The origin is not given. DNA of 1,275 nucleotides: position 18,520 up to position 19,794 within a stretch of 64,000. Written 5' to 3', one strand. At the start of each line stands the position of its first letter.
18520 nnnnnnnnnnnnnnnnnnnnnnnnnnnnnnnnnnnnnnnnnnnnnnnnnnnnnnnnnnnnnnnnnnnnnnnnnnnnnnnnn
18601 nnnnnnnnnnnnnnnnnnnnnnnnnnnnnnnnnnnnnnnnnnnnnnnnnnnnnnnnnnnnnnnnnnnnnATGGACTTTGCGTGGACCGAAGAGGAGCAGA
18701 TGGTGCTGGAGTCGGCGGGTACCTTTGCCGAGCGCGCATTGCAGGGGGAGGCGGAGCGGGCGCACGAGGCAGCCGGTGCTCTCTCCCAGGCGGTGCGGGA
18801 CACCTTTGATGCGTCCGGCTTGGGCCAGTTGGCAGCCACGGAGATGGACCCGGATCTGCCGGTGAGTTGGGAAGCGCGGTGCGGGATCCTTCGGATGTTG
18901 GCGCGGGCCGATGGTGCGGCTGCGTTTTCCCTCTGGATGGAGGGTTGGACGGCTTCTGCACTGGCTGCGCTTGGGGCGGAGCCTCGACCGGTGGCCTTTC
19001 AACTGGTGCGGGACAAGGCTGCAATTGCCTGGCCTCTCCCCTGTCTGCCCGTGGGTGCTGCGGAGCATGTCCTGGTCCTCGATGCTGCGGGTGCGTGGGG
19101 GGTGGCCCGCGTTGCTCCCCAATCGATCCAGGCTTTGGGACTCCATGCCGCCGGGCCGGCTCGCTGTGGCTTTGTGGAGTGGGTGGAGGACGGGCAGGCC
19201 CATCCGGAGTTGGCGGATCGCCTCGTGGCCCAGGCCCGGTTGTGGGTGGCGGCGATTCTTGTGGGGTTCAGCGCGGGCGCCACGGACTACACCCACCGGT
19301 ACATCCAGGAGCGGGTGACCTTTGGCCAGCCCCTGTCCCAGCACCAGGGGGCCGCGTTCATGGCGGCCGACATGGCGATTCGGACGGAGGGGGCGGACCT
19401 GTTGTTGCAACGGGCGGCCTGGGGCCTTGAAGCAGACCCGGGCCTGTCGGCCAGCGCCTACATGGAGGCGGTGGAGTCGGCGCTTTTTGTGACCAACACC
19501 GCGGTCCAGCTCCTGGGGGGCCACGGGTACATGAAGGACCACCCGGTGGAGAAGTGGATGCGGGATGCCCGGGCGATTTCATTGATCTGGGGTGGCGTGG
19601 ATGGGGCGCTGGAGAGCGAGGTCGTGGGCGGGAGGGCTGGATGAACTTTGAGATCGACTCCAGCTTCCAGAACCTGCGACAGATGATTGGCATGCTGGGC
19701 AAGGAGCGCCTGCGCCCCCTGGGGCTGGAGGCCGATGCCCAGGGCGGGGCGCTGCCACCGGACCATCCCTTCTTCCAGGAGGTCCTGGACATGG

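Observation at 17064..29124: Two paralogous modules, each with an alpha/beta hydrolase, a crotonase and a small+large ACAD pair whose small subunit has lost the catalytic Glu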

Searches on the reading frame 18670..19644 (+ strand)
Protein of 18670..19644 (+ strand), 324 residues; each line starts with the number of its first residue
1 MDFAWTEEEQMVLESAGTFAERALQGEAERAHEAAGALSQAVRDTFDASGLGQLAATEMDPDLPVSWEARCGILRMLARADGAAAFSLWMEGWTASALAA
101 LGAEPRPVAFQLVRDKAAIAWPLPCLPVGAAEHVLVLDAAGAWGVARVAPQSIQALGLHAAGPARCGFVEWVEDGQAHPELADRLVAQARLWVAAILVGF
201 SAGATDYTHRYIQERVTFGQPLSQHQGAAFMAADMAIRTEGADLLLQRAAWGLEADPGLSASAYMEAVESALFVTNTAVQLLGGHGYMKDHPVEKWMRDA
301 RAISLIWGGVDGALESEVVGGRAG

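Call 4: search_protein_families(library=pfam, proteins=[window:18670-19644:+])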
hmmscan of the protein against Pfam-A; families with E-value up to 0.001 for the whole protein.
window:18670-19644:+ (324 aa): 2 families
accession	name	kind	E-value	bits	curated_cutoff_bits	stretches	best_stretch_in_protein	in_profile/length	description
PF00441.29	Acyl-CoA_dh_1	-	1.8e-25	90.3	22.4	1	186-310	11-137/150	Acyl-CoA dehydrogenase, C-terminal domain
PF08028.16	Acyl-CoA_dh_2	-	9.5e-11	42.6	22.7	1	191-303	1-126/134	Acyl-CoA dehydrogenase, C-terminal domain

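Call 5: search_protein_families(library=ncbifam, proteins=[window:18670-19644:+])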
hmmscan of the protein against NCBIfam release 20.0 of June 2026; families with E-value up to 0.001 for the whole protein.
window:18670-19644:+ (324 aa): 15 families
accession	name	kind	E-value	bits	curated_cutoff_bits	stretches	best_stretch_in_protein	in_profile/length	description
NF042972.1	AcrlCoAredClosAcrC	equivalog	5.5e-28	97.7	640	1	184-308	236-362/378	acryloyl-CoA reductase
NF042439.1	SulpropCoADesulf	equivalog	8.8e-25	87.2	600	1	190-314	235-362/379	3-sulfinopropanoyl-CoA desulfinase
NF043006.1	CyhCrbnylCoADH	equivalog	1.9e-20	73.2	650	1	189-305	240-359/380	cyclohexane-1-carbonyl-CoA dehydrogenase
NF008997.0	PRK12341.1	equivalog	1.8e-18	66.7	537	1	189-311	241-365/382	acyl-CoA dehydrogenase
NF045552.1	GlutCoADH_Des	equivalog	3e-15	56.3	470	1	186-308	240-366/387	glutaryl-CoA dehydrogenase Acd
NF045652.1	ProlPCPDhRedW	equivalog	1.8e-10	40.2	650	1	193-302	243-354/376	L-prolyl-[peptidyl-carrier protein] dehydrogenase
NF002885.1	PRK03354.1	equivalog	3e-10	39.7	540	1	188-311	237-362/378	crotonobetainyl-CoA dehydrogenase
NF050027.1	acylCoADhIpdE2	equivalog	5.6e-09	35.9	450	1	184-313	175-302/311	acyl-CoA dehydrogenase IpdE2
TIGR03207.1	cyc_hxne_CoA_dh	equivalog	6.8e-08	31.6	575.35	1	198-302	246-352/372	cyclohexanecarboxyl-CoA dehydrogenase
NF053553.1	prodigi_MBC_PigA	equivalog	1e-07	31.4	500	1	194-300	249-358/381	prodigiosin MBC biosynthesis dehydrogenase PigA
NF058590.1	AcCoDHFadEBacil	equivalog_domain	1.6e-07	30.2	600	1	267-306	356-394/586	acyl-CoA dehydrogenase FadE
TIGR03203.1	pimD_small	equivalog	5.6e-07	29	652.7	1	157-311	203-366/378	pimeloyl-CoA dehydrogenase small subunit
NF052270.1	Staph_DH_FadE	equivalog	7.9e-05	21.5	600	1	184-304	253-376/400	acyl-CoA dehydrogenase FadE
NF037942.1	ac_ACP_DH_MbtN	equivalog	8e-05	21.5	700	1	186-315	229-358/376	mycobactin biosynthesis acyl-ACP dehydrogenase MbtN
NF049984.1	Rv1679_FadE16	equivalog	0.00024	20.4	600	1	194-305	232-349/371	Rv1679 family acyl-CoA dehydrogenase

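Call 9: search_solved_structures(query=window:18670-19644:+, max_evalue=0.001, show_alignments=2)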
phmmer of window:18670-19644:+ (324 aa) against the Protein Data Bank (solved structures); distinct sequences matched with E-value up to 0.001: 61 (the best 60 are shown).
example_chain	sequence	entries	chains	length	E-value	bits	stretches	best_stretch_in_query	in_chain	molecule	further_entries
5ol2_C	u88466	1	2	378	1.1e-22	84.2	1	186-310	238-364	Acyl-CoA dehydrogenase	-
7w0j_A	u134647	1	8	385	6.1e-21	78.4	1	184-309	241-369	Acyl-CoA dehydrogenase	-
8i4p_A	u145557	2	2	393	6.3e-21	78.4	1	184-309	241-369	Acyl-CoA dehydrogenase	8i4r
3pfd_A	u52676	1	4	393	1.6e-20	77.1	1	189-309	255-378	Acyl-CoA dehydrogenase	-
4u83_A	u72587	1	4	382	4.8e-19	72.2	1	187-309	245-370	Acyl-CoA dehydrogenase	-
4l1f_A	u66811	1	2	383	5.8e-19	71.9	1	186-311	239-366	Acyl-CoA dehydrogenase domain protein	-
3mdd_A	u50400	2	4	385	7.8e-19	71.5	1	189-307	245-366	MEDIUM CHAIN ACYL-COA DEHYDROGENASE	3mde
1udy_A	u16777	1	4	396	8.2e-19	71.4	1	189-307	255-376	Acyl-CoA dehydrogenase, medium-chain specific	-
7p98_A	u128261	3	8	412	1.3e-18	70.8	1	187-310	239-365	Short-chain acyl-CoA dehydrogenase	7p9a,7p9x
1ws9_A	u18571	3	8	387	1.9e-18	70.3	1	184-304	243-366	acyl-CoA dehydrogenase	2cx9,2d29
1egc_A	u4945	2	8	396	4.7e-18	68.9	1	189-310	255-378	MEDIUM CHAIN ACYL-COA DEHYDROGENASE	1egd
5lnx_A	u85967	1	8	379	1.2e-17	67.6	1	188-309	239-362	Acyl-CoA dehydrogenase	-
2jif_A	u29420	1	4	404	1.5e-17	67.3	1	187-309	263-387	SHORT/BRANCHED CHAIN SPECIFIC ACYL-COA DEHYDROGENASE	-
1ege_A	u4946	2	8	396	1.8e-17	67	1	188-306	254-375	MEDIUM CHAIN ACYL-COA DEHYDROGENASE | Acyl-CoA dehydrogenase, medium-chain specific, mitochondrial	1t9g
2a1t_A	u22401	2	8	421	2e-17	66.8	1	188-306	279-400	Acyl-CoA dehydrogenase, medium-chain specific, mitochondrial precursor | Medium-chain specific acyl-CoA dehydrogenase, mitochondrial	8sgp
6wy8_A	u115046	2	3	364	9e-08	35.2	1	188-314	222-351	Acyl-CoA dehydrogenase domain protein Tcur3481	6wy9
4x28_D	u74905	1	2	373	0.00076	22.3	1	193-314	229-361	Acyl-CoA dehydrogenase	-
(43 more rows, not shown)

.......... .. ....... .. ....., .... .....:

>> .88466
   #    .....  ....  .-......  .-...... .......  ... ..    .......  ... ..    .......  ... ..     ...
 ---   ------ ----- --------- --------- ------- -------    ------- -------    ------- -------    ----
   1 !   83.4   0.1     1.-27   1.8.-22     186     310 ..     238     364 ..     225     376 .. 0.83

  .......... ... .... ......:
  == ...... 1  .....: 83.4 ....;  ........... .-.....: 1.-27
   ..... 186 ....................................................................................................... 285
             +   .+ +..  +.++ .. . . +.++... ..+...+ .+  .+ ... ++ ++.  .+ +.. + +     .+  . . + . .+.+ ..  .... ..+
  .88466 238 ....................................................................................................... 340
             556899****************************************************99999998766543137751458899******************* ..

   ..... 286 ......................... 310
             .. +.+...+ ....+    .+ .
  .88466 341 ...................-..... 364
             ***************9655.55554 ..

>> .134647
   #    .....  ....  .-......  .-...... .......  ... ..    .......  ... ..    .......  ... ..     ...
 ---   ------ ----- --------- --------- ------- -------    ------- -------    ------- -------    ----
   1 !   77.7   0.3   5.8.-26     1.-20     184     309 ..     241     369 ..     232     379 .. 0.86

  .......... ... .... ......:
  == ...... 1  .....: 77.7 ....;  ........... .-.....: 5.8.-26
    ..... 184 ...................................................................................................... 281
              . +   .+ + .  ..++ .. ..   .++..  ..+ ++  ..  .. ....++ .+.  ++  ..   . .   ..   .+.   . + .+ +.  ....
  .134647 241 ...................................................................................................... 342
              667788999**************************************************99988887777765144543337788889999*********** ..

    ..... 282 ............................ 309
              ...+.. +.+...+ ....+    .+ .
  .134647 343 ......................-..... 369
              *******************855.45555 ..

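Call 12: find_homologous_proteins(query=window:18670-19641:+, max_evalue=0.00001)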
Query window:18670-19641:+ (324 aa): 100 proteins with E <= 0.00001 among 8000 candidates.
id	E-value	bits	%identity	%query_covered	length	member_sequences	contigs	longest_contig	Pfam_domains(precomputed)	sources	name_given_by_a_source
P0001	6.8e-207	704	100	100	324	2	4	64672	PF00441.30,PF08028.17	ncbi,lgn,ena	-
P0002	2.6e-184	630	89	100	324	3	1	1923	PF00441.30,PF08028.17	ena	-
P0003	3.0e-175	600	85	100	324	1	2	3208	PF00441.30,PF08028.17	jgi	jgi:alkylation response protein AidB-like acyl-CoA dehydrogenase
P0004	8.6e-175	599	85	100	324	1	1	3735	PF00441.30,PF08028.17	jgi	-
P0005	1.9e-159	548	77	100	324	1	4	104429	PF00441.30,PF08028.17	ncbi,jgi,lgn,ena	-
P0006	1.9e-108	381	57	98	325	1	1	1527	PF00441.30,PF08028.17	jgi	-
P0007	3.9e-96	340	52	99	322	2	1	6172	PF00441.30,PF08028.17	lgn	-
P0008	8.6e-95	336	52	99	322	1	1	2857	PF00441.30,PF08028.17,PF02771.22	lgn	-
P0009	2.9e-94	334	52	99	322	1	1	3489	PF00441.30,PF08028.17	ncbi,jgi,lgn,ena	-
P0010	3.0e-94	334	59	81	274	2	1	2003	PF00441.30,PF08028.17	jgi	-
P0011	1.7e-93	332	51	99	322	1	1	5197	PF00441.30,PF08028.17,PF02771.22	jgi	-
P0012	2.5e-92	328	52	97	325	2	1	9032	PF00441.30,PF08028.17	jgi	jgi:alkylation response protein AidB-like acyl-CoA dehydrogenase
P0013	2.3e-88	315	50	99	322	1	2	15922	PF00441.30,PF08028.17,PF02771.22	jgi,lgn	-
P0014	4.1e-88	314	50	96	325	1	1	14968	PF00441.30,PF08028.17,PF02771.22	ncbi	-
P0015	2.6e-84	301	50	97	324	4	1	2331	PF00441.30,PF08028.17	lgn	-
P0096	3.5e-13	68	39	36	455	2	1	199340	PF02770.25,PF00441.30,PF08028.17,PF02771.22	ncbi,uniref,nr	ncbi:acyl-CoA dehydrogenase family protein [Gordonia sp. ABSL1-1]|uniref:acyl-CoA dehydrogenase fami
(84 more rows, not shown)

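Call 13: find_related_loci(query=window:18670-19641:+, collection=genome_contigs, flank=8000)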
Query window:18670-19641:+ (324 aa) in genome_contigs; peptide patterns used: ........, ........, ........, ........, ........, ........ (x = any residue, [..] = any of these).
180 stretches matched a pattern; 150 encode a relative of the query (tblastn E <= 1e-3); the best 80 are kept; 80 distinct loci.
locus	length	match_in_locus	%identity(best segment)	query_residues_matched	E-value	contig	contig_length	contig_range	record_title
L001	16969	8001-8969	77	1-323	5e-158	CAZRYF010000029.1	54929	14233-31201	MAG TPA_asm: uncultured Enterobacterales bacterium isolate SRP200020_co5_396 genome assembly, contig: NODE_827_length_54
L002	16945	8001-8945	49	1-314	2e-85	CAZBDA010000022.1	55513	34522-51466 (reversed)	MAG TPA_asm: uncultured Rickettsiales bacterium isolate binchicken_co141_137 genome assembly, contig: NODE_2389_length_5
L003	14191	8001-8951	49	1-310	4e-82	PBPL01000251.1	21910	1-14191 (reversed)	MAG: Deltaproteobacteria bacterium isolate RS363 TaraRedSea_contig_203541, whole genome shotgun sequence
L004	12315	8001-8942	45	1-313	1e-77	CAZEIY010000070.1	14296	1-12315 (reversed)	MAG TPA_asm: uncultured Rickettsiales bacterium isolate SRP308112_co1_107 genome assembly, contig: NODE_7435_length_1429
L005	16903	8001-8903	47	1-299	2e-63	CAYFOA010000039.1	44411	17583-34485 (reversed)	MAG TPA_asm: uncultured Rickettsiales bacterium isolate ERP019367_co1_6 genome assembly, contig: NODE_914_length_44411_c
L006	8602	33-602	44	113-309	3e-45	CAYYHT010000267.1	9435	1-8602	MAG TPA_asm: uncultured Enterobacteriaceae bacterium isolate binchicken_co46_45 genome assembly, contig: NODE_14337_leng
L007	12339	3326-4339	33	1-313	9e-43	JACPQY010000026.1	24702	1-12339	MAG: Nitrospirae bacterium isolate NC_groundwater_665_Ag_B-0.1um_64_68 B_1_S1_Biohub_coassembly_k141_2149508, whole geno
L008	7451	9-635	43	110-316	2e-38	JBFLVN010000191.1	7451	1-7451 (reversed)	MAG: Bdellovibrionota bacterium isolate MAG007 MAG007_191, whole genome shotgun sequence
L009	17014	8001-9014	35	1-315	1e-37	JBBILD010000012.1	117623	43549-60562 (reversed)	MAG: Myxococcales bacterium isolate SLS170214_bin_200 NODE_81_length_117623_cov_2.96203, whole genome shotgun sequence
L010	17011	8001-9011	32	1-315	2e-35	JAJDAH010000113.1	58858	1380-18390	MAG: Polyangiaceae bacterium isolate OFTM3 OFTM3_112, whole genome shotgun sequence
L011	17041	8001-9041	33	1-323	2e-34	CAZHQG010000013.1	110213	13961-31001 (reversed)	MAG TPA_asm: uncultured Candidatus Binatia bacterium isolate binchicken_co40_104 genome assembly, contig: NODE_216_lengt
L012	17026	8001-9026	37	1-315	7e-34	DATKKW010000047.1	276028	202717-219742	MAG TPA_asm: Myxococcota bacterium isolate SMAG_U14668 k141_743409, whole genome shotgun sequence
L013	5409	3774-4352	45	119-311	6e-32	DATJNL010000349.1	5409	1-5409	MAG TPA_asm: Myxococcales bacterium isolate SMAG_U14860 k141_205441, whole genome shotgun sequence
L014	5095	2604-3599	37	1-311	9e-31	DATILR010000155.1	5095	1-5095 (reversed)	MAG TPA_asm: Candidatus Binatus sp. isolate SMAG_U15749 k141_3364346, whole genome shotgun sequence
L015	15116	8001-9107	27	1-312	8e-31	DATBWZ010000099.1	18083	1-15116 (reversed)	MAG TPA_asm: bacterium isolate SMAG_U7554 k141_462187, whole genome shotgun sequence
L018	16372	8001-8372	50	190-315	1e-29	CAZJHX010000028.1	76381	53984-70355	MAG TPA_asm: uncultured Myxococcales bacterium isolate binchicken_co141_27 genome assembly, contig: NODE_1238_length_763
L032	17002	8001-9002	36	1-313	2e-27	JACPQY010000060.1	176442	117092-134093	MAG: Nitrospirae bacterium isolate NC_groundwater_665_Ag_B-0.1um_64_68 B_1_S1_Biohub_coassembly_k141_4559007, whole geno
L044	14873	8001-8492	38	156-308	3e-25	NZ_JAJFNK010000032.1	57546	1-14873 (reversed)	Alicyclobacillus tolerans strain BL-1 NODE_32_length_57546_cov_66.717482, whole genome shotgun sequence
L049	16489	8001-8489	44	156-307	3e-25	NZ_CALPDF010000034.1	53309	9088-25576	Neobacillus muris strain DSM 110989 NODE_34_length_53309_cov_104.461433, whole genome shotgun sequence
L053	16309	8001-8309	47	206-305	2e-24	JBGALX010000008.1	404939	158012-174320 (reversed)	MAG: Myxococcaceae bacterium isolate MAG_AAO_H10.48 AAOH10-48_opera_contig_86, whole genome shotgun sequence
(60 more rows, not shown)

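Call 33: search_protein_families(library=pfam, proteins=[L002:10209-11351:+, L002:2223-3782:+, L002:3779-4891:+, L009:9046-10161:+, L009:11359-12543:+, L018:6288-7493:+, L018:13000-14634:+, L032:6265-7500:+, L032:7514-7942:+, L032:10361-11497:+], max_evalue=0.000001)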
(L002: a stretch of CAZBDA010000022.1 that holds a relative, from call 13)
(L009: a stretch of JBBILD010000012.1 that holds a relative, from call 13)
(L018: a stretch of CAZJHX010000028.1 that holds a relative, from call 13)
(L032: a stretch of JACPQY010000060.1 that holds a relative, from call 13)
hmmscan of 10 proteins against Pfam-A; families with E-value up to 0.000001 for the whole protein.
L002:10209-11351:+ (380 aa): 2 families
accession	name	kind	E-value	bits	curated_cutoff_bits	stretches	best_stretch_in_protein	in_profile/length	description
PF00107.32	ADH_zinc_N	-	4.7e-27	94.9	31.8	1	195-329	1-128/129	Zinc-binding dehydrogenase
PF08240.17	ADH_N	-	1.8e-19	70.4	23.5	1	29-155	2-103/104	Alcohol dehydrogenase GroES-like domain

L002:2223-3782:+ (519 aa): 2 families
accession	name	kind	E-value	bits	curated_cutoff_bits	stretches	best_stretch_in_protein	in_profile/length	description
PF01039.27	Carboxyl_trans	-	6.2e-144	480.7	22.3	1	32-517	1-492/493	Carboxyl transferase domain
PF03255.19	ACCA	-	5.9e-15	55.7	23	1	288-467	67-251/310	Acetyl co-enzyme A carboxylase carboxyltransferase-like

L002:3779-4891:+ (370 aa): 1 family
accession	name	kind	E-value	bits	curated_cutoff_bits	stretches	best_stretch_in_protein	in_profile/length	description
PF01717.24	Meth_synt_2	-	1.5e-21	77.5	21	1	131-357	109-323/324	Cobalamin-independent synthase, Catalytic domain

L009:9046-10161:+ (371 aa): 1 family
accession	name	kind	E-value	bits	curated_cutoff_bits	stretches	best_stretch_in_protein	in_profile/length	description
PF00296.26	Bac_luciferase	-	2.2e-73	247.8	27.9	1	16-329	1-310/314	Luciferase-like monooxygenase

L009:11359-12543:+ (394 aa): 2 families
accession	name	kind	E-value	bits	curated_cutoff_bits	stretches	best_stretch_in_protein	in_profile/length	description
PF00107.32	ADH_zinc_N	-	4.6e-21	75.5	31.8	1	201-335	1-128/129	Zinc-binding dehydrogenase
PF08240.17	ADH_N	-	6.9e-21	74.9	23.5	1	37-155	2-98/104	Alcohol dehydrogenase GroES-like domain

L018:6288-7493:+ (401 aa): 1 family
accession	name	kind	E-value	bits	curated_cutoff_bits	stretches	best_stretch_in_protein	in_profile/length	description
PF00296.26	Bac_luciferase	-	1.2e-56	192.9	27.9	1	51-367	4-312/314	Luciferase-like monooxygenase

L018:13000-14634:+ (544 aa): 1 family
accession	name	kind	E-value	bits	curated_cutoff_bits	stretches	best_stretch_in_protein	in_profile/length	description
PF00150.24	Cellulase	-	1.1e-32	114.1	23.5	1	146-433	20-269/272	Cellulase (glycosyl hydrolase family 5)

L032:6265-7500:+ (411 aa): 1 family
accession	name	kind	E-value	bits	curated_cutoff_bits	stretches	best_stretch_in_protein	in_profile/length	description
PF22691.2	Thiolase_C_1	-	2.5e-27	95.8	28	1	278-409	14-143/144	Thiolase C-terminal domain-like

L032:7514-7942:+ (142 aa): 2 families
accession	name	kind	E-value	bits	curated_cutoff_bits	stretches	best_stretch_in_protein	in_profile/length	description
PF01796.24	OB_ChsH2_C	-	9.5e-09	35.5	27.1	1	64-123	1-64/65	ChsH2, C-terminal OB-fold domain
PF12172.15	zf-ChsH2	-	3.8e-07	30.2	23.2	1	30-63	4-37/37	ChsH2, rubredoxin-like zinc ribbon domain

L032:10361-11497:+ (378 aa): 2 families
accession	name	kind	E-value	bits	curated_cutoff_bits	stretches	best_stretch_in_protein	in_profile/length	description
PF00107.32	ADH_zinc_N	-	5.5e-23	81.8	31.8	1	197-328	1-126/129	Zinc-binding dehydrogenase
PF08240.17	ADH_N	-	8.6e-23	81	23.5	1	32-158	2-104/104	Alcohol dehydrogenase GroES-like domain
